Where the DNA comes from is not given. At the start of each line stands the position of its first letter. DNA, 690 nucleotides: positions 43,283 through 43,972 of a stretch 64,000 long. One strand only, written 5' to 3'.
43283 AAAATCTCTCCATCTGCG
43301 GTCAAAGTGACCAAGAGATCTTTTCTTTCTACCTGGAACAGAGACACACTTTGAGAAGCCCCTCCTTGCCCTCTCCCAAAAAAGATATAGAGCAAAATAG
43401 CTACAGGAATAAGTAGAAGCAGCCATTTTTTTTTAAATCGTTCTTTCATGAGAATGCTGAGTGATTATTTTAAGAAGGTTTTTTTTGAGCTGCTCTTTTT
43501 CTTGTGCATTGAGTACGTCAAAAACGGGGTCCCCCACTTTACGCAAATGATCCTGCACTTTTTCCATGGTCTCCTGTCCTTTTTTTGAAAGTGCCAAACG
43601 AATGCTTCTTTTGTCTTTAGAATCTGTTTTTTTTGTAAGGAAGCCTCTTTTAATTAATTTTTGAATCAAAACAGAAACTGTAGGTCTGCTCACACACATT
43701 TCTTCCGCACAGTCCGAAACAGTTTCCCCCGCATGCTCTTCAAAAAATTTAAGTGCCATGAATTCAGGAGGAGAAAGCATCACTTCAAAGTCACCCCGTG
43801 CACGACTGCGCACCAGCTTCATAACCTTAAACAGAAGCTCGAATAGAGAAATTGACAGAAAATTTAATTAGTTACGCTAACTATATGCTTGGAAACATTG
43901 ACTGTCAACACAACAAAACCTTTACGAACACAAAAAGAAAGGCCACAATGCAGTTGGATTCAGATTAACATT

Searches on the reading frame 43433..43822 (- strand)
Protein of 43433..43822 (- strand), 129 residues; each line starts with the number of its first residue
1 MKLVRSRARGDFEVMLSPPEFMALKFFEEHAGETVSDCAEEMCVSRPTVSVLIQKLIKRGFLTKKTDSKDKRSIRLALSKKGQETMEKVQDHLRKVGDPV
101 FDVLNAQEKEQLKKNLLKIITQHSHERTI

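Call 8: search_protein_families(library=pfam, proteins=[window:43433-43822:-], max_evalue=0.01)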
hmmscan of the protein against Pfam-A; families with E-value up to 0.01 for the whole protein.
window:43433-43822:- (129 aa): 11 families
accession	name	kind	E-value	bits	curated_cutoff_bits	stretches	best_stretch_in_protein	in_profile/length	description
PF01047.28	MarR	-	2.6e-11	43.7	24.6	1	16-74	1-59/59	MarR family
PF12802.13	MarR_2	-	5.4e-09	36.5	27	1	16-73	3-61/61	MarR family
PF22381.2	Staph_reg_Sar_Rot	-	3.2e-07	30.8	27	1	15-88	11-84/85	Transcriptional regulator SarA/Rot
PF13463.12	HTH_27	-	1.1e-05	26.1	22.2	1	16-82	1-68/68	Winged helix DNA-binding domain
PF09339.16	HTH_IclR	-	0.00014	22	22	1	22-64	7-50/52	IclR helix-turn-helix domain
PF21984.2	DnaD_N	-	0.00032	21.3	27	1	34-73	37-76/101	DnaD N-terminal domain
PF03965.22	Penicillinase_R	-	0.00044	21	22.6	1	31-116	20-105/115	Penicillinase repressor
PF01325.25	Fe_dep_repress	-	0.00074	20.1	26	1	29-65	19-55/60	Iron dependent repressor, N-terminal DNA binding domain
PF13730.12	HTH_36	-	0.00095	19.4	25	1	32-62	22-55/55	Helix-turn-helix domain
PF01978.25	TrmB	-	0.0014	18.9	25.6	1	29-68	19-58/68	Sugar-specific transcriptional regulator TrmB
PF01022.26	HTH_5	-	0.0023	18.2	22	1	25-64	9-47/47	Bacterial regulatory protein, arsR family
